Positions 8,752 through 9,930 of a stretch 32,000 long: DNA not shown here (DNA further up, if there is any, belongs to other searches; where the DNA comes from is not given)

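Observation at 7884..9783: WYL-domain regulator translationally coupled to a degenerate DprA/Smf-like protein: a candidate ssDNA- or nucleotide-sensing two-gene module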

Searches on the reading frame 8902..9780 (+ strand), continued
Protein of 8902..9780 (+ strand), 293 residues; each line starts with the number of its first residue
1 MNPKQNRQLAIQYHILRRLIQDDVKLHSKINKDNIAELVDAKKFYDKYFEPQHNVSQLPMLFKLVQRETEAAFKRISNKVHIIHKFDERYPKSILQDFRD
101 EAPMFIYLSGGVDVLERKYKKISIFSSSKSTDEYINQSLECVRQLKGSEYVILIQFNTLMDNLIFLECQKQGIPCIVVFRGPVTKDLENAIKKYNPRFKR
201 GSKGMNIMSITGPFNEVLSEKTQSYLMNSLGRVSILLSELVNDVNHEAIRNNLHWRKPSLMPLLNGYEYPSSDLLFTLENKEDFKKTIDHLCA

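Call 23: fold_search(model_id=the predicted structure, library=pdb)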
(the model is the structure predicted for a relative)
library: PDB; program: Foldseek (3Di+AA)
matches with E <= 10: 1468; with E <= 0.001: 24
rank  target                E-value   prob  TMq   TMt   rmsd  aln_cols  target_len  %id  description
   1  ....                  8.6e-12  1.00  0.63  0.60   8.0       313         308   17  structure of ShosA from E.coli APEC O1 (released 2025-04-09)
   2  3uqz_A                1.7e-10  1.00  0.56  0.58   7.4       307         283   13  X-ray structure of DNA processing protein A (DprA) from Streptococcus pneumoniae (released 2012-08-29)
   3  3uqz_B                2.3e-10  1.00  0.56  0.58   7.4       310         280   12  X-ray structure of DNA processing protein A (DprA) from Streptococcus pneumoniae (released 2012-08-29)
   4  3uqz_C                2.4e-10  1.00  0.57  0.59   7.3       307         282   13  X-ray structure of DNA processing protein A (DprA) from Streptococcus pneumoniae (released 2012-08-29)
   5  3maj                  1.0e-08  1.00  0.60  0.51   6.2       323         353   12  Crystal structure of putative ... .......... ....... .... from Rhodopseudomonas palustris CGA009 (released 2010-05-12)
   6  4ljk_B                5.7e-07  1.00  0.54  0.70   4.5       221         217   14  Structural insights into the unique single-stranded DNA binding mode of DNA processing protein A from Helicobacter pyl (released 2014-01-01)
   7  5mll_B                2.3e-06  1.00  0.56  0.72   4.0       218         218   15  Structure of HpDprA at 1.9 Angstroms resolution (released 2017-12-20)
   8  4ljl_A                2.3e-06  1.00  0.53  0.68   4.9       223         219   15  Structural insights into the unique single-stranded DNA binding mode of DNA processing protein A from Helicobacter pyl (released 2014-01-01)
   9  4ljk_G                2.9e-06  1.00  0.54  0.71   4.7       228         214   14  Structural insights into the unique single-stranded DNA binding mode of DNA processing protein A from Helicobacter pyl (released 2014-01-01)
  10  4ljk_D                2.9e-06  1.00  0.54  0.71   4.4       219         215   14  Structural insights into the unique single-stranded DNA binding mode of DNA processing protein A from Helicobacter pyl (released 2014-01-01)
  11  4ljr_A                2.9e-06  1.00  0.54  0.71   4.3       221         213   14  Structural insights into the unique single-stranded DNA binding mode of DNA processing protein A from Helicobacter pyl (released 2014-01-01)
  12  4ljk_F                3.2e-06  1.00  0.54  0.69   5.0       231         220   14  Structural insights into the unique single-stranded DNA binding mode of DNA processing protein A from Helicobacter pyl (released 2014-01-01)
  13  5mll_A                3.4e-06  1.00  0.56  0.73   4.2       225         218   15  Structure of HpDprA at 1.9 Angstroms resolution (released 2017-12-20)
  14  4ljk_A                3.4e-06  1.00  0.52  0.68   4.8       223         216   15  Structural insights into the unique single-stranded DNA binding mode of DNA processing protein A from Helicobacter pyl (released 2014-01-01)
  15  2iz5_C                7.6e-05  1.00  0.40  0.70   4.6       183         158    9  FUNCTION AND STRUCTURE OF THE MOLYBDENUM COFACTOR CARRIER PROTEIN MCP FROM CHLAMYDOMONAS REINHARDTII (released 2006-07-26)
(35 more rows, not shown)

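Call 33: search_protein_families(library=pfam, proteins=[L013:5989-6882:+, L015:5989-6882:+, L017:1449-2342:+, L010:5983-6849:+, P0013, L013:7219-7515:+, L013:4993-5970:+], max_evalue=0.01)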
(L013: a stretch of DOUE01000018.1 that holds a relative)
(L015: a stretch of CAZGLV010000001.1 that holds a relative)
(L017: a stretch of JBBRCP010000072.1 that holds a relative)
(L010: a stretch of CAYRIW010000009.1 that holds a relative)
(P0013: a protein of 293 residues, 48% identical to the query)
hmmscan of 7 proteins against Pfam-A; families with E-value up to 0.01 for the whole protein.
L013:5989-6882:+ (298 aa): 1 family
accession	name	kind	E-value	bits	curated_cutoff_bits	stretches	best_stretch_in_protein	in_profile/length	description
PF02481.21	DNA_processg_A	-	9e-19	67.9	29.6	1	80-264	6-185/212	DNA recombination-mediator protein A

L015:5989-6882:+ (298 aa): 1 family
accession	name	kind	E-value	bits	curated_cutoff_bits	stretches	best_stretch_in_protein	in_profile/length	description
PF02481.21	DNA_processg_A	-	3.5e-13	49.7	29.6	1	80-265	6-186/212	DNA recombination-mediator protein A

L017:1449-2342:+ (298 aa): 1 family
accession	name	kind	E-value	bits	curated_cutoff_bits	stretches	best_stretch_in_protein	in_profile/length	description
PF02481.21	DNA_processg_A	-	3e-21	76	29.6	1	80-265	6-186/212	DNA recombination-mediator protein A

L010:5983-6849:+ (289 aa): 1 family
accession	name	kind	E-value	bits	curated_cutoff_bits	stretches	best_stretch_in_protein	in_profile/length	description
PF02481.21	DNA_processg_A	-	0.00018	21.2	29.6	1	80-143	6-67/212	DNA recombination-mediator protein A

P0013 (293 aa): 0 families

L013:7219-7515:+ (99 aa): 6 families
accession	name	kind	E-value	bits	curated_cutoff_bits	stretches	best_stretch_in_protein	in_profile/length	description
PF01022.26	HTH_5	-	2.8e-08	34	22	1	21-66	2-46/47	Bacterial regulatory protein, arsR family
PF12840.13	HTH_20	-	1.5e-05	25.3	27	1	18-67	1-50/51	Helix-turn-helix domain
PF13601.12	HTH_34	-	0.00011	22.7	27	1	22-70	1-49/80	Winged helix DNA-binding domain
PF01978.25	TrmB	-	0.00022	21.4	25.6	1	30-82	17-68/68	Sugar-specific transcriptional regulator TrmB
PF12802.13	MarR_2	-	0.00072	20.1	27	1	26-71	10-56/61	MarR family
PF01047.28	MarR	-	0.0013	19.1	24.6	1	26-70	8-52/59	MarR family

L013:4993-5970:+ (326 aa): 2 families
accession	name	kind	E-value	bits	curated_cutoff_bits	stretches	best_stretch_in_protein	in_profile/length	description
PF13280.12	WYL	-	3.7e-08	33.7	21.8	1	143-215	4-69/70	WYL domain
PF25583.1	WCX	-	0.0014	19.3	23.9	1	248-319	5-74/76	WCX domain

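Call 34: search_solved_structures(query=A2, max_evalue=1, show_alignments=2)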
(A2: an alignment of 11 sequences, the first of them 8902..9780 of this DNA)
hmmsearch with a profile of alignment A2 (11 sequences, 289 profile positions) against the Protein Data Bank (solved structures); distinct sequences matched with E-value up to 1: 6.
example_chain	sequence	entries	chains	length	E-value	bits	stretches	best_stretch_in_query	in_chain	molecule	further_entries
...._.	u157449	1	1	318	7.8e-07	31.9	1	82-264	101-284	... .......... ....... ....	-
9vzo_A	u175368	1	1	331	7.9e-07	31.9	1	82-264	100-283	DprA-like antitoxin protein ShosA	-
3uqz_A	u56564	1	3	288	0.0021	20.6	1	102-232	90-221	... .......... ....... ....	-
4ljr_A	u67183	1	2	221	0.009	18.6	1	98-258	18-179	DNA processing chain A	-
5mll_A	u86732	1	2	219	0.0091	18.6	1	98-258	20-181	DNA processing chain A (DprA)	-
4ljk_A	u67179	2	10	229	0.01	18.4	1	98-258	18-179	DNA processing chain A (DprA)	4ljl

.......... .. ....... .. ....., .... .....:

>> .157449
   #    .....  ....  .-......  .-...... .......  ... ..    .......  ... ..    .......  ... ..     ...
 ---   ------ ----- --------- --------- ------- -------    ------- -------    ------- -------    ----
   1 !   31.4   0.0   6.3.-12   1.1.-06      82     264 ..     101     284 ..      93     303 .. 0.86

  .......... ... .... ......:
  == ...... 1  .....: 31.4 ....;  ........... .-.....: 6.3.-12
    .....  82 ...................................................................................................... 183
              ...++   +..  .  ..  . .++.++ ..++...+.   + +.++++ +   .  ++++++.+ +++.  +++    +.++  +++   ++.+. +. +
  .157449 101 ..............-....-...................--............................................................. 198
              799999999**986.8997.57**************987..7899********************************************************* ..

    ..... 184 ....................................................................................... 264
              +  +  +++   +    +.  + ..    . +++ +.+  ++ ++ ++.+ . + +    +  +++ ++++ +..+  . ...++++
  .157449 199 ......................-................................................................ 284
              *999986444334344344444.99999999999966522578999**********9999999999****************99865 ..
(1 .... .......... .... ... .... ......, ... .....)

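Call 43: find_homologous_proteins(query=A3, max_evalue=1e-8)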
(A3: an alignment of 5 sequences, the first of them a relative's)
Query A3 (5 sequences) (298 aa, profile of the alignment): 12 proteins with E <= 1e-8 among 6992 candidates.
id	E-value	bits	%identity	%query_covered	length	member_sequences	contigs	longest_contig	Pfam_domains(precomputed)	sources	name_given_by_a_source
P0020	1.9e-183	627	57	100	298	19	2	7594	PF02481.22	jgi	-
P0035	5.0e-181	619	56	100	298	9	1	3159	PF02481.22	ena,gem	-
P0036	3.7e-167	573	100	100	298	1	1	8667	PF02481.22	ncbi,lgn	-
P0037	2.8e-159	547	57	100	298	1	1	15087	PF02481.22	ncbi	-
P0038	9.5e-159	546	58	100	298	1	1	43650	PF02481.22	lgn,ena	-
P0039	2.6e-157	541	88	100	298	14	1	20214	PF02481.22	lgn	-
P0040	3.6e-155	534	55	100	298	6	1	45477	PF02481.22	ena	-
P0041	1.0e-153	529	55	100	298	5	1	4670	PF02481.22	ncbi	ncbi:MAG: DNA-processing protein DprA [Erysipelotrichaceae bacterium]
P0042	3.7e-151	521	55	100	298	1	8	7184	PF02481.22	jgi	jgi:predicted Rossmann fold nucleotide-binding protein DprA/Smf involved in DNA uptake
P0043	8.9e-150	516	56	100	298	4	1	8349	PF02481.22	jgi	jgi:hypothetical protein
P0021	5.3e-39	152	56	32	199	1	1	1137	-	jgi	jgi:hypothetical protein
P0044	1.6e-11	62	28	70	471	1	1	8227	PF02481.22,PF17782.8,PF07382.17,PF02095.22,PF18306.7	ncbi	-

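Call 48: find_related_loci(query=A2, collection=viral_contigs, flank=5000)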
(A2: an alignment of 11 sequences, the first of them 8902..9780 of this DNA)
Query A2 (293 aa) in viral_contigs; peptide patterns used: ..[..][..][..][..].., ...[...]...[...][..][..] (x = any residue, [..] = any of these).
17 stretches matched a pattern, but none encodes a relative of the query by tblastn (E <= 1e-3).

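Call 53: search_protein_families(library=ncbifam, proteins=[L013:5989-6882:+, L017:1449-2342:+, L015:5989-6882:+, L013:4993-5970:+], max_evalue=0.01)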
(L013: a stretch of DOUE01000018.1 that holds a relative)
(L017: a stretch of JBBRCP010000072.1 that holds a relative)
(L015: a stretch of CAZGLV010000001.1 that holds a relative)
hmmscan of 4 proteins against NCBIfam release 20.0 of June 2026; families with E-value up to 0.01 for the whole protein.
L013:5989-6882:+ (298 aa): 2 families
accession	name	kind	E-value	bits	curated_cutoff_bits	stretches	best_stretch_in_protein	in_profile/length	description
TIGR00732.1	dprA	equivalog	5.7e-14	51.8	191.15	1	80-263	8-184/220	DNA-processing protein DprA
NF008007.0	PRK10736.1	equivalog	2.8e-07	30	495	1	62-182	51-169/374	DNA-protecting protein DprA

L017:1449-2342:+ (298 aa): 2 families
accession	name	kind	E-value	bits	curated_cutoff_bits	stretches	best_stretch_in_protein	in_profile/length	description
TIGR00732.1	dprA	equivalog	6.9e-17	61.4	191.15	1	80-263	8-184/220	DNA-processing protein DprA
NF008007.0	PRK10736.1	equivalog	1.7e-10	40.6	495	1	78-245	69-229/374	DNA-protecting protein DprA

L015:5989-6882:+ (298 aa): 2 families
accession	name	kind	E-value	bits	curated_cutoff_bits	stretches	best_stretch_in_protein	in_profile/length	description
TIGR00732.1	dprA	equivalog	1e-09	38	191.15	1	80-260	8-181/220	DNA-processing protein DprA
NF008007.0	PRK10736.1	equivalog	3.3e-06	26.5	495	1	61-180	50-167/374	DNA-protecting protein DprA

L013:4993-5970:+ (326 aa): 0 families

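Call 65: fold_search(model_id=the predicted structure, library=viral)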
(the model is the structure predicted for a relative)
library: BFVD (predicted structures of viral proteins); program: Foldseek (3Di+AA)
matches with E <= 10: 932; with E <= 0.001: 0
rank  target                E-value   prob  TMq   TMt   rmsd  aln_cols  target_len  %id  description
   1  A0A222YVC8            3.0e-03  1.00  0.34  0.58   5.0       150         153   14  DprA-like DNA processing chain A [Streptomyces phage Mildred21]
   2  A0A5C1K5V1            4.0e-03  0.99  0.34  0.32   7.5       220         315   12  Transposase [Pseudomonas phage Zuri]
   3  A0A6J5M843            4.4e-03  0.97  0.24  0.43   9.0       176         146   13  Uncharacterized protein [uncultured Caudovirales phage]
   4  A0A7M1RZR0            4.7e-03  0.60  0.17  0.08  15.3       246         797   11  beta-N-acetylhexosaminidase [uncultured phage cr271_1]
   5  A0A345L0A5            8.9e-03  0.98  0.28  0.33  10.3       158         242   10  (no name in the UniProt tables at hand)
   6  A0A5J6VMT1            9.4e-03  0.99  0.32  0.50   4.8       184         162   11  Uncharacterized protein [Megaviridae environmental sample]
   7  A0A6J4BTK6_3          1.3e-02  0.85  0.32  0.09  11.6       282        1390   10  (no name in the UniProt tables at hand)
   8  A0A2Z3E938            1.3e-02  0.99  0.32  0.44   6.4       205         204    8  (no name in the UniProt tables at hand)
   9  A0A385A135            1.5e-02  0.98  0.38  0.35   6.1       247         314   12  (no name in the UniProt tables at hand)
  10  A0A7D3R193            1.5e-02  0.94  0.37  0.14  19.6       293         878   11  Glycosyl transferase family 1 [Fadolivirus FV1/VV64]
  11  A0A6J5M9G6            1.6e-02  1.00  0.33  0.10   5.5       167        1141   12  Uncharacterized protein [uncultured Caudovirales phage]
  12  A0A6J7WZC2            2.0e-02  0.97  0.27  0.33   5.9       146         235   11  Uncharacterized protein [uncultured Caudovirales phage]
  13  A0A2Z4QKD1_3          2.0e-02  0.57  0.30  0.09  17.6       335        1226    9  Polyprotein (Fragment) [Sclerotinia sclerotiorum endornavirus 4]
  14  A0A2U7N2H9            2.1e-02  0.99  0.30  0.57   9.8       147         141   10  Putative guanylate kinase [Pseudomonas phage PspYZU05]
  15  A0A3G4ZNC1            2.2e-02  0.82  0.36  0.19  17.1       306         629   12  Uncharacterized protein [Terrestrivirus sp.]
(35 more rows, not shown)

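Call 81: predict_structure(alignment_id=A5)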
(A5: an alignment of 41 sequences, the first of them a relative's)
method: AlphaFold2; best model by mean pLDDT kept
length: 325 residues; sequences in the alignment: 41
mean_pLDDT: 83.1   pTM: 0.49
mean pLDDT of the five models: 83.1, 82.9, 82.9, 82.5, 79.7
residues with pLDDT >= 90: 118; 70-90: 162; 50-70: 36; < 50: 9
segments of 3 or more residues with pLDDT < 50: 124-128, 238-241
pLDDT, mean of each block of 10 residues (from residue 1): 79 93 92 92 91 92 88 85 83 70 88 88 53 66 85 91 81 88 74 83 82 90 74 56 81 88 80 93 83 90 93 90 81
secondary structure, 60 per line:
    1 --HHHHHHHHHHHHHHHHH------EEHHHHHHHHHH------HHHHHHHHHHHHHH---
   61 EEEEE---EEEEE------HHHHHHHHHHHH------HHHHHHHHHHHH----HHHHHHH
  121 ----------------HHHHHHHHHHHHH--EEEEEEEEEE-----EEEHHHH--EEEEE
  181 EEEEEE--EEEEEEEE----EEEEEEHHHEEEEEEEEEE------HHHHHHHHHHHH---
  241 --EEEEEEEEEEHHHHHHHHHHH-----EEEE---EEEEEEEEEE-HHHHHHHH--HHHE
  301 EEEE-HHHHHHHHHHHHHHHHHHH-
elements in order: H3-19 H28-37 H44-57 E61-65 E69-73 H80-91 H98-109 H114-120 H137-149 E152-161 E167-169 H170-173 E176-186 E189-196 E201-206 E210-219 H226-237 E243-252 H253-263 E269-272 E276-285 H287-294 E300-304 H306-324
